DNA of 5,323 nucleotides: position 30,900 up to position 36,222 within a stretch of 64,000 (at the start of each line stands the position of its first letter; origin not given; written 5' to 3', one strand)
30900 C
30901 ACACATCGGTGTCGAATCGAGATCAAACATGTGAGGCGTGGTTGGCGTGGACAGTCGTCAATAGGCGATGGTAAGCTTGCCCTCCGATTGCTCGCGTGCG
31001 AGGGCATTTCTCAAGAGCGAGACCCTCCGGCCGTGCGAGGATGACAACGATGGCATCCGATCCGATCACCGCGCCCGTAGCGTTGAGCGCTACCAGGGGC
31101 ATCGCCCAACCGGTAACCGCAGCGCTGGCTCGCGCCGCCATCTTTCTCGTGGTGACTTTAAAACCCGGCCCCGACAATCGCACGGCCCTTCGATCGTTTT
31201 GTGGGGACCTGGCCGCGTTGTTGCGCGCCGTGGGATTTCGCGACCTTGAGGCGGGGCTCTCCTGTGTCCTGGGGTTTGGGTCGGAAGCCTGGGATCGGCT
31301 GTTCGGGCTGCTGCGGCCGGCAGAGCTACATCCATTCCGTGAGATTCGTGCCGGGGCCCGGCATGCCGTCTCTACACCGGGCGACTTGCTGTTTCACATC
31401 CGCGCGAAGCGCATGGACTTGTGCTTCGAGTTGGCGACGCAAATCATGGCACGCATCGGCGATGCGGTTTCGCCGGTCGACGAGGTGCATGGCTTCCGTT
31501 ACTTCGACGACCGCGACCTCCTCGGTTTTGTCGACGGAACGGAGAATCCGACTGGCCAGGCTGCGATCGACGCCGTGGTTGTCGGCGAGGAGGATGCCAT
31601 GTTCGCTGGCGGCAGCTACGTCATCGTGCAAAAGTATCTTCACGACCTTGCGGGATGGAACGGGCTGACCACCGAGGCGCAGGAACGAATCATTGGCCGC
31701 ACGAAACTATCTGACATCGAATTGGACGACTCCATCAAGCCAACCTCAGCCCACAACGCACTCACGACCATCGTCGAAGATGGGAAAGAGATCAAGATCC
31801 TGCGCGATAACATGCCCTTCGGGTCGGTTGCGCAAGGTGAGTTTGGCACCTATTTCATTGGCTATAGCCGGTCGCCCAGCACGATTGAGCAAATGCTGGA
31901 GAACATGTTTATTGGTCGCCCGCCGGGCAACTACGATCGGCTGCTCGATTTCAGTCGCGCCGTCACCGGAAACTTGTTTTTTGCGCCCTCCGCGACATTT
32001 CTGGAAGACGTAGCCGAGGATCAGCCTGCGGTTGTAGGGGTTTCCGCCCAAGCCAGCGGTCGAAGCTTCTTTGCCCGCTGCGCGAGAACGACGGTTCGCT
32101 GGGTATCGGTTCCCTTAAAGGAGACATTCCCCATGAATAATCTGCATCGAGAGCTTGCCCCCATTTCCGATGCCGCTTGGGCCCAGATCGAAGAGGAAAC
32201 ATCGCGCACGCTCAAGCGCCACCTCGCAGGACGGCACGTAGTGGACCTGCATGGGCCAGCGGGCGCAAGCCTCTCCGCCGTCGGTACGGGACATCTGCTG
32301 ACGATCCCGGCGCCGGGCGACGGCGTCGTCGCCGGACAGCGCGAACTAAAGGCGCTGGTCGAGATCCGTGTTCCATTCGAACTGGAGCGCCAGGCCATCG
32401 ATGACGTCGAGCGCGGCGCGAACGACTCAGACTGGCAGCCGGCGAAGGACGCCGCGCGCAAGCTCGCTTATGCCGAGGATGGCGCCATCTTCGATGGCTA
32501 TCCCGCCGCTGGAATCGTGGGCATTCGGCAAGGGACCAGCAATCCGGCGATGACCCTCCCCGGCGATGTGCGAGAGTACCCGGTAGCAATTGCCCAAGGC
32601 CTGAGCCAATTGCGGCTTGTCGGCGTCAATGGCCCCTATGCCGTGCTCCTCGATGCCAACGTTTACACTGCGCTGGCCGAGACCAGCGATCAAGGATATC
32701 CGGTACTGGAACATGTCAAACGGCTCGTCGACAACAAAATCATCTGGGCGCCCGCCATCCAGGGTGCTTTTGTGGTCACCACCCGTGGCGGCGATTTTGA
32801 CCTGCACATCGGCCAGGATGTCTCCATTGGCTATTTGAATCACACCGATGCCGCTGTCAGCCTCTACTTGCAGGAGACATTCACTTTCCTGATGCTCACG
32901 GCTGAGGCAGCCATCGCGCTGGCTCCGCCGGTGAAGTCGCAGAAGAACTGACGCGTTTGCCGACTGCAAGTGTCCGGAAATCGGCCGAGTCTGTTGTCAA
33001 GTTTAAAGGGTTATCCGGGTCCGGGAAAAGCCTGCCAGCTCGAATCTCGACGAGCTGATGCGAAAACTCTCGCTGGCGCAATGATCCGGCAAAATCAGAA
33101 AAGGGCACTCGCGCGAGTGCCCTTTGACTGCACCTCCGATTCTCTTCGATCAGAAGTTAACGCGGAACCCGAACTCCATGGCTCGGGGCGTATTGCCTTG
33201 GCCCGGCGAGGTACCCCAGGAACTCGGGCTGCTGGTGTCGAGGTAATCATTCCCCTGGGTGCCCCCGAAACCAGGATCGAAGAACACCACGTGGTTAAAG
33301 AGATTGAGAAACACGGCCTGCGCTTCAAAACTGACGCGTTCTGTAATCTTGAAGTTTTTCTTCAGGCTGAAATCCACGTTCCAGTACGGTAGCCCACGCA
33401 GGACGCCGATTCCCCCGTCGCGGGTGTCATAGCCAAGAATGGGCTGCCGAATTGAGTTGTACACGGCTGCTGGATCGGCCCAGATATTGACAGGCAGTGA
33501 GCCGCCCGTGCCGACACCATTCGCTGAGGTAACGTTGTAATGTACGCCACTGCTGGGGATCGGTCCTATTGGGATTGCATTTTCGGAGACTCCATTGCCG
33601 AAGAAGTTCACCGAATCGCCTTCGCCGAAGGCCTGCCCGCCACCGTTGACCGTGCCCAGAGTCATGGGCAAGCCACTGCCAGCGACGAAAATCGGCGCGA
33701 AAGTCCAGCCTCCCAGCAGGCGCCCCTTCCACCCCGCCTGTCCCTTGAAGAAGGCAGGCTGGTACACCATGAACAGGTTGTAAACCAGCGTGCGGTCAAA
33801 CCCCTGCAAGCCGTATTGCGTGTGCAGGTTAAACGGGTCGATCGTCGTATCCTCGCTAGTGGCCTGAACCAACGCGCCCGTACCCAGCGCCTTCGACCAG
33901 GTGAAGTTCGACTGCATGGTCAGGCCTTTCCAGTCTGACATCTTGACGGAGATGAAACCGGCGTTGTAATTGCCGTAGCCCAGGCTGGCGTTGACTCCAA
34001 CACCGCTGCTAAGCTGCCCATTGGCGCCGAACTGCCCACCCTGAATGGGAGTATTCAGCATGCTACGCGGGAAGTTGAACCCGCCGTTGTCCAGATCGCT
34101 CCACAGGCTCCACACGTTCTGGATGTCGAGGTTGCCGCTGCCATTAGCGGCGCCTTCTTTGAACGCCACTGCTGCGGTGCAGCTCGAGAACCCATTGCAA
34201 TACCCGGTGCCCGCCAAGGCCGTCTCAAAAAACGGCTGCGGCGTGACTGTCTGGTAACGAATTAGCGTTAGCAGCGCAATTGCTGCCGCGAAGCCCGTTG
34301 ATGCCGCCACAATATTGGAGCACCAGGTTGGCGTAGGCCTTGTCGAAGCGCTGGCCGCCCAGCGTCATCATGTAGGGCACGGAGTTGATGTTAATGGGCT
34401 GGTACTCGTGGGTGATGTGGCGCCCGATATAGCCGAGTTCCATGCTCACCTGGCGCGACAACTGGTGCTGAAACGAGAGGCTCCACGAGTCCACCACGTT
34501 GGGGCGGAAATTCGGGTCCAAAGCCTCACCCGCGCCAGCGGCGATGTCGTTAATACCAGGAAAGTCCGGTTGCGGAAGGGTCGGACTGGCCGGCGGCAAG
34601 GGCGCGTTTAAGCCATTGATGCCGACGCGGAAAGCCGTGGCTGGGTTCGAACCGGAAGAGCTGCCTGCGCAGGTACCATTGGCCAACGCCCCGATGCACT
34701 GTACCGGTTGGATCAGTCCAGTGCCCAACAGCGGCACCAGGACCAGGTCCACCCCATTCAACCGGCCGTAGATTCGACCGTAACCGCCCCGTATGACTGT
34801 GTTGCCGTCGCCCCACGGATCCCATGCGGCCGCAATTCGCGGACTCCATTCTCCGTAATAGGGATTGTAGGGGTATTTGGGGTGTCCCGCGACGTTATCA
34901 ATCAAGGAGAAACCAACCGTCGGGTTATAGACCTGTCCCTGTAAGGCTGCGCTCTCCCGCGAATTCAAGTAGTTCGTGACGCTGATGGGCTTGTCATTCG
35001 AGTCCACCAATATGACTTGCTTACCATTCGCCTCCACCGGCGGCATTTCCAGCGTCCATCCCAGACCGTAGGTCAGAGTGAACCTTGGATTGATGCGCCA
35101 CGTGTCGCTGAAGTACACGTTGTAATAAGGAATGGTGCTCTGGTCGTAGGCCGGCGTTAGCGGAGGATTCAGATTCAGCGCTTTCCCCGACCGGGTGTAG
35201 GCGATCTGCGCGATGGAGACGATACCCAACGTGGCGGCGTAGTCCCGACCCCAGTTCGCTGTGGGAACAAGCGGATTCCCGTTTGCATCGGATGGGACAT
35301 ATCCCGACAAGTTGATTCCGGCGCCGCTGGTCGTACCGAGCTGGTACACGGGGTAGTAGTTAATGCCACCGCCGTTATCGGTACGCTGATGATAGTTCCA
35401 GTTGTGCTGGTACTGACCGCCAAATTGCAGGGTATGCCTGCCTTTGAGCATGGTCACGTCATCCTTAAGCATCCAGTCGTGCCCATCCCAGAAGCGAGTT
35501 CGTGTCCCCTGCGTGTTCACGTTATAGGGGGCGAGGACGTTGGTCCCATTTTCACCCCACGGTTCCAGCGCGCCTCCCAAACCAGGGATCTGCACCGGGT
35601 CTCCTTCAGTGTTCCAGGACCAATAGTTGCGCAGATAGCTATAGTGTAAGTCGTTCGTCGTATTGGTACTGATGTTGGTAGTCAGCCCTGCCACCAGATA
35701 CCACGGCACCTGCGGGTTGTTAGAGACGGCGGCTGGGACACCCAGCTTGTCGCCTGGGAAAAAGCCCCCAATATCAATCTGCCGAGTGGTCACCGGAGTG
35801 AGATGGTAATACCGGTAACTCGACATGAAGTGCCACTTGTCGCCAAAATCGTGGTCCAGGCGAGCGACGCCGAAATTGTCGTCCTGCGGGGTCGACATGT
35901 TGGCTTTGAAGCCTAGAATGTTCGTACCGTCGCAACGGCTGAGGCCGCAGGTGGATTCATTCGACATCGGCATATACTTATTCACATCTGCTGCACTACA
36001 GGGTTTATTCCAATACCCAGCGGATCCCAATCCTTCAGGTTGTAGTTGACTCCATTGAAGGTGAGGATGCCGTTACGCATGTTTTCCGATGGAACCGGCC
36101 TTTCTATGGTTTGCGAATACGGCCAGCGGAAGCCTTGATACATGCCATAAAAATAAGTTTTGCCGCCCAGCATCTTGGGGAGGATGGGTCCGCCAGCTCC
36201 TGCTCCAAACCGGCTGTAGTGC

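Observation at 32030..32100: Two apparent 1-nt indels separate the DyP catalytic domain from its targeting peptide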

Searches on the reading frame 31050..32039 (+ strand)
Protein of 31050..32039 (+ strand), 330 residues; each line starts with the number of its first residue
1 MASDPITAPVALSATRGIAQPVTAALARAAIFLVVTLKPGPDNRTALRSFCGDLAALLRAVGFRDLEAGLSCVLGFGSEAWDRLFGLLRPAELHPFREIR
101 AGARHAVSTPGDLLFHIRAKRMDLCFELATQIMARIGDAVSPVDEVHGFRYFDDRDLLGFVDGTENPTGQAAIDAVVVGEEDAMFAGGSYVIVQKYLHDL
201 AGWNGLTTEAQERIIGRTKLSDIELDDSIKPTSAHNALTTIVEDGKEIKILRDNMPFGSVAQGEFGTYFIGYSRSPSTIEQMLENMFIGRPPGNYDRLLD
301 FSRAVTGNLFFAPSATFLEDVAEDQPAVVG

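Call 14: find_related_loci(query=window:31050-32039:+, collection=genome_contigs, flank=4000)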
Query seq(330 aa) (330 aa) in genome_contigs; peptide patterns used: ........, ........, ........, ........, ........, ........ (x = any residue, [..] = any of these).
600 stretches matched a pattern (row limit reached: there are more); 545 encode a relative of the query (tblastn E <= 1e-3); the best 80 are kept; 80 distinct loci.
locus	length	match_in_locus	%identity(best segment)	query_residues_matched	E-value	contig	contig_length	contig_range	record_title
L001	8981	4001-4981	85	1-327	0e+0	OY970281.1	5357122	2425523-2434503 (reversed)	MAG: uncultured Acidobacteriaceae bacterium isolate MFD00008.bin.c.2 genome assembly, chromosome: 1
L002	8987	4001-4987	85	1-329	0e+0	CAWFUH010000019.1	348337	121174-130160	MAG: Bryobacterales bacterium isolate MFD00731.bin.1.153 genome assembly, contig: contig_95583, whole genome shotgun seq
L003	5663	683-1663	84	1-327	0e+0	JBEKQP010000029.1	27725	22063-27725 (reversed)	MAG: Candidatus Korobacteraceae bacterium isolate SPRUCE 490 SPRUCE_490_29, whole genome shotgun sequence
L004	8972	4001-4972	83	4-327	0e+0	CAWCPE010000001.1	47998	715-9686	MAG: Terriglobia bacterium isolate MFD05512.bin.1.231 genome assembly, contig: contig_10551, whole genome shotgun sequen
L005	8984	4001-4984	83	1-328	0e+0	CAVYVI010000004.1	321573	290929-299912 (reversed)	MAG: uncultured Acidobacteriota bacterium isolate MFD03399.bin.1.108 genome assembly, contig: contig_11478, whole genome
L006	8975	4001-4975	83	1-325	0e+0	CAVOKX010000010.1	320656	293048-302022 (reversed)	MAG: uncultured Acidobacteriota bacterium isolate MFD00008.bin.1.215 genome assembly, contig: contig_43728, whole genome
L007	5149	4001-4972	85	1-324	0e+0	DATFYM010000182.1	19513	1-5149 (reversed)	MAG TPA_asm: Terriglobia bacterium isolate SMAG_U9543 k141_1342985, whole genome shotgun sequence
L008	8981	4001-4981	83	1-327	0e+0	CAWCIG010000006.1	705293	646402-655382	MAG: Candidatus Acidoferrales bacterium isolate MFD00731.bin.1.166 genome assembly, contig: contig_52682, whole genome s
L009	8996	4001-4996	82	1-327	0e+0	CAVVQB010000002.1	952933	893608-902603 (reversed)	MAG: uncultured Acidobacteriaceae bacterium isolate MFD02579.bin.1.51 genome assembly, contig: contig_17049, whole genom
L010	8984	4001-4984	83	1-328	0e+0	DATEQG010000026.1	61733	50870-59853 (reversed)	MAG TPA_asm: Candidatus Acidoferrum sp. isolate SMAG_U9041 k141_851227, whole genome shotgun sequence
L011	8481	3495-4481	83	1-329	0e+0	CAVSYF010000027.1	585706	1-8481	MAG: Bryobacterales bacterium isolate MFD05512.bin.2.53 genome assembly, contig: contig_7256, whole genome shotgun seque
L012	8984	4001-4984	81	1-328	0e+0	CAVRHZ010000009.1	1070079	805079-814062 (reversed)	MAG: uncultured Acidobacteriaceae bacterium isolate MFD05705.bin.2.85 genome assembly, contig: contig_56127, whole genom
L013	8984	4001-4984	84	1-328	0e+0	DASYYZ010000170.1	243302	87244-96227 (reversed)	MAG TPA_asm: Terriglobia bacterium isolate SMAG_U6349 k141_267141, whole genome shotgun sequence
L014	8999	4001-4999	81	1-328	0e+0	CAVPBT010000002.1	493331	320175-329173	MAG: uncultured Acidobacteriaceae bacterium isolate MFD00008.bin.1.139 genome assembly, contig: contig_30926, whole geno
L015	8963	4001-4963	84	1-321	0e+0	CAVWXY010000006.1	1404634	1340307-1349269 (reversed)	MAG: uncultured Alphaproteobacteria bacterium isolate MFD00822.bin.2.42 genome assembly, contig: contig_22442, whole gen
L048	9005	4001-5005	79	1-327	2e-178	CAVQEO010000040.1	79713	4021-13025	MAG: uncultured Acidobacteriaceae bacterium isolate MFD04434.bin.2.125 genome assembly, contig: contig_57968, whole geno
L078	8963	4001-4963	81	4-324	2e-176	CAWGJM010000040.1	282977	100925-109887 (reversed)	MAG: uncultured Alphaproteobacteria bacterium isolate MFD05841.bin.1.101 genome assembly, contig: contig_4086, whole gen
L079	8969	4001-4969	79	6-328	2e-175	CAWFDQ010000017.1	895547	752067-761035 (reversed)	MAG: uncultured Alphaproteobacteria bacterium isolate MFD05512.bin.2.37 genome assembly, contig: contig_6287, whole geno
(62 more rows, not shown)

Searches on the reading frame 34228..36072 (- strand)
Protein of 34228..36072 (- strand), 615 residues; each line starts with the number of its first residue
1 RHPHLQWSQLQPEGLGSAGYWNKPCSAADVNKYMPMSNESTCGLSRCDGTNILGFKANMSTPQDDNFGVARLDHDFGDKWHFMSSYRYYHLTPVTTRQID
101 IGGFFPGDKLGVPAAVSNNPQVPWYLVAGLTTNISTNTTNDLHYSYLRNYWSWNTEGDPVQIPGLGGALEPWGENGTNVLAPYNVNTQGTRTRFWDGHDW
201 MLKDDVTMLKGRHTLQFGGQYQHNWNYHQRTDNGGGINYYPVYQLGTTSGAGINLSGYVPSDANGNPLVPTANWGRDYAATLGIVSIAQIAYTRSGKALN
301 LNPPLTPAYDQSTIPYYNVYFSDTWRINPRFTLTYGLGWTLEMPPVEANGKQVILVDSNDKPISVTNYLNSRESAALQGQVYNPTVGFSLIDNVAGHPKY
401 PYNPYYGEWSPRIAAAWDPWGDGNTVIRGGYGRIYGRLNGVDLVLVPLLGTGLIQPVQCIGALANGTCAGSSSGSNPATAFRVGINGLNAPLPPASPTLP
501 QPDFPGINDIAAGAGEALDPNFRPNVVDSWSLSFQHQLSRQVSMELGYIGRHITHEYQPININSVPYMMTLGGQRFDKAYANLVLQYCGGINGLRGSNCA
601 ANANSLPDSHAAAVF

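Call 17: search_protein_families(library=pfam, proteins=[window:34228-36072:-], max_evalue=0.01)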
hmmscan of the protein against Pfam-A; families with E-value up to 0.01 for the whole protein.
window:34228-36072:- (615 aa): 1 family
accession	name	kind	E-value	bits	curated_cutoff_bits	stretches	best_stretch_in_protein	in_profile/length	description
PF25183.1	OMP_b-brl_4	-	3.9e-59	201.3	30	1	27-580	123-588/838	Outer membrane beta barrel domain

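Call 29: find_homologous_proteins(query=window:34228-36072:-, max_evalue=1e-20)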
Query window:34228-36072:- (615 aa): 756 proteins with E <= 1e-20 among 8000 candidates; the best 120 are listed.
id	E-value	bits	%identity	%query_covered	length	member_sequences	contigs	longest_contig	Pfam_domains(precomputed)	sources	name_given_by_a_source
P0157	0.0e+0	1378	100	95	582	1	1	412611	PF25183.2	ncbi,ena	-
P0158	0.0e+0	1036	77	91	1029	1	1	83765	PF13715.13,PF25183.2,PF13620.13,PF22904.4,PF17210.10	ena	-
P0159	1.2e-285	967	70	92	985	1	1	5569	PF25183.2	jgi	-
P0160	2.1e-285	967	70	97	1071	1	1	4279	PF25183.2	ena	-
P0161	4.3e-283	959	70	93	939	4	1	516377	PF25183.2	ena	-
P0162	4.1e-277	939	70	91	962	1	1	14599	PF13715.13,PF25183.2,PF13620.13,PF22904.4,PF17210.10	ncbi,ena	-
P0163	5.1e-270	916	70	93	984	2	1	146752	PF25183.2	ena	-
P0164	3.7e-269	913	68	95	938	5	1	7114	PF25183.2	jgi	jgi:hypothetical protein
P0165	5.4e-267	906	69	90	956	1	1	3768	PF25183.2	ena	-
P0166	1.7e-265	901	67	90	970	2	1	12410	PF25183.2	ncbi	-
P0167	1.4e-264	898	67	93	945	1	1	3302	PF25183.2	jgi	jgi:hypothetical protein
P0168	2.5e-263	894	67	93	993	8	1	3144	PF25183.2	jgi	jgi:hypothetical protein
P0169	2.5e-262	890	64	98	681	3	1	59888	PF25183.2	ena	-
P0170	3.9e-262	890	66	93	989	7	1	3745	PF25183.2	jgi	jgi:hypothetical protein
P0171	1.0e-261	888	69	89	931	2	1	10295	PF25183.2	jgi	jgi:hypothetical protein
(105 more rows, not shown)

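Call 31: find_encoding_contigs(protein=P0157, flank=8000, max_places=4)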
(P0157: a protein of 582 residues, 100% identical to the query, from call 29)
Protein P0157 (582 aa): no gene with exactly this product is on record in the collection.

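Call 32: list_cluster_members(proteins=[P0157, P0121, P0125, P0139, P0143, P0004])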
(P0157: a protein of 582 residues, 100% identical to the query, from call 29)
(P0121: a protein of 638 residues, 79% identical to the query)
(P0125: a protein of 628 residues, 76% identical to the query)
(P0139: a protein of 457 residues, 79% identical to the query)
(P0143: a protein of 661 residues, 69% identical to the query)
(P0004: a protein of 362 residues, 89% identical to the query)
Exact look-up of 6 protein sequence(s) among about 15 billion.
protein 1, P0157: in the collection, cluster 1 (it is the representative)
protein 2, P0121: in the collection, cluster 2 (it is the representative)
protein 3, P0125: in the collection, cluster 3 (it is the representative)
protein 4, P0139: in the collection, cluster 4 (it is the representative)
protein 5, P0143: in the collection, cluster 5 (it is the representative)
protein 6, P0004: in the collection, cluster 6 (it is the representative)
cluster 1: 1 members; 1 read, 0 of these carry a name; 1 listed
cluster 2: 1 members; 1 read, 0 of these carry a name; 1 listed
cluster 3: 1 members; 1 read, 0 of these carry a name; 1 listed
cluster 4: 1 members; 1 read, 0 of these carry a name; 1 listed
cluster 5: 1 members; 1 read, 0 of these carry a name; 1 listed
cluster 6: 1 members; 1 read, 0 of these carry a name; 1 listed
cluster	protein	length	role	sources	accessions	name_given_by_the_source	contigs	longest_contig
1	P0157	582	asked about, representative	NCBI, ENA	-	-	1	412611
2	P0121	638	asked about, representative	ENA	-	-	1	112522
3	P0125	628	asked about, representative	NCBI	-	-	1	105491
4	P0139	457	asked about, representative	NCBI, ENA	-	-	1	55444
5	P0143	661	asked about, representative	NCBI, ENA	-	-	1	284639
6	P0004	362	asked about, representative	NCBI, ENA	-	-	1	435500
